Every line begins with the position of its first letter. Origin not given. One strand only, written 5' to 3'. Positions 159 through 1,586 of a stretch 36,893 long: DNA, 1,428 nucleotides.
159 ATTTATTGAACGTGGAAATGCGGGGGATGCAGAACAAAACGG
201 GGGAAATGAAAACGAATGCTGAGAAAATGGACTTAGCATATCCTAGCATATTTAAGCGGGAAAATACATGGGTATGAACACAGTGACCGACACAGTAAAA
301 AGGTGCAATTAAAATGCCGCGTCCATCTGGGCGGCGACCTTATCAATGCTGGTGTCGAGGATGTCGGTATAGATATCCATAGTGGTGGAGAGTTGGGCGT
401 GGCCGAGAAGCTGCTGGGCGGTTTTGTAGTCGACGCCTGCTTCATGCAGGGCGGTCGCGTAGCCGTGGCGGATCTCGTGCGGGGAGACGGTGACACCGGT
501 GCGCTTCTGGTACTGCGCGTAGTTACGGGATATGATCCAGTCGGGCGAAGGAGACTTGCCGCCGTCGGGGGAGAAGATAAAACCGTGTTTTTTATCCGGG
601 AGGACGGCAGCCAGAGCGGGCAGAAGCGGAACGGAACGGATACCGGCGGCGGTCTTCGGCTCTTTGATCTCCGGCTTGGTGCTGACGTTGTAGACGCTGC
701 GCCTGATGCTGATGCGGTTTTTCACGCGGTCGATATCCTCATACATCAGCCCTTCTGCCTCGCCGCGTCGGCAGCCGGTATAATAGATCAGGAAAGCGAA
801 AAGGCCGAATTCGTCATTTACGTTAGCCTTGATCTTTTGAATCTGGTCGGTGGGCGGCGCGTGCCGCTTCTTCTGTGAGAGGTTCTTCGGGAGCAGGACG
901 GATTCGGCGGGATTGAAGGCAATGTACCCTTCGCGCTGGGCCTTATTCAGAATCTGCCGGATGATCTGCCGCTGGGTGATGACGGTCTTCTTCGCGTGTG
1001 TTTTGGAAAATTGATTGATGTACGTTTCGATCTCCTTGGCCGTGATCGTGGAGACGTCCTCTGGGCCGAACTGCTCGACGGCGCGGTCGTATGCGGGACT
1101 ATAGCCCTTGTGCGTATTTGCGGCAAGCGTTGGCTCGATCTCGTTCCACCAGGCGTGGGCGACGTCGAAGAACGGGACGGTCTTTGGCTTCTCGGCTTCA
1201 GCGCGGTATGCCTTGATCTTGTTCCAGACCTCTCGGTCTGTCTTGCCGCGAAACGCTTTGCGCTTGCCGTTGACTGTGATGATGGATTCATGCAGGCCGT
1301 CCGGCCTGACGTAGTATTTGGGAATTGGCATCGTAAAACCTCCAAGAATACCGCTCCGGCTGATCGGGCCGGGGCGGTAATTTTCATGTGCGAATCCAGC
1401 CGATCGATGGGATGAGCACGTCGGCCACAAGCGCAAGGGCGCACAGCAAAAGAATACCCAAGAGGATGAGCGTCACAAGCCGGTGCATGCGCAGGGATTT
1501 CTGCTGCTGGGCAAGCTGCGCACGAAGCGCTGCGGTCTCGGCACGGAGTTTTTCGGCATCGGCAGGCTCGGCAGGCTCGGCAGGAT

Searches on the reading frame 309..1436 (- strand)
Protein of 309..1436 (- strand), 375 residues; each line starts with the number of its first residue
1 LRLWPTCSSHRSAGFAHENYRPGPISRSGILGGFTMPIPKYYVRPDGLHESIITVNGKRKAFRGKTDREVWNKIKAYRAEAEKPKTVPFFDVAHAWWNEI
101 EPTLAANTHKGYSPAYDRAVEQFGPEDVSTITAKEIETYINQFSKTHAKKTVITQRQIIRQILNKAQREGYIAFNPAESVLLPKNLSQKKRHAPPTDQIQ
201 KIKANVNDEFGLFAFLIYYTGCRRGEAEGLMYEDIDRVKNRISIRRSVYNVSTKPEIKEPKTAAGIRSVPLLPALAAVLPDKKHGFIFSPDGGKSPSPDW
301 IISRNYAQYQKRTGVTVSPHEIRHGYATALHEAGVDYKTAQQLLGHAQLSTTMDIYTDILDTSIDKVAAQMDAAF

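Call 79: search_protein_families(library=phrogs, proteins=[window:309-1436:-], max_evalue=0.00001)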
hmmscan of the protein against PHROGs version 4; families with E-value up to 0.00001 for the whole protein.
window:309-1436:- (375 aa): 5 families
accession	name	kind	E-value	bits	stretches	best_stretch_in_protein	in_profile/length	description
phrog_1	-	integration and excision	4.7e-63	215.4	1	41-372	124-448/611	integrase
phrog_216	-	integration and excision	1.9e-26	93.9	1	156-373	19-238/301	integrase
phrog_7685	-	integration and excision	1.9e-11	45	1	308-371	170-235/240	integrase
phrog_7244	-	integration and excision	2.4e-06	28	1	104-236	91-225/263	integrase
phrog_5127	-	integration and excision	8.7e-06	26.4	0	98-347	104-322/355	integrase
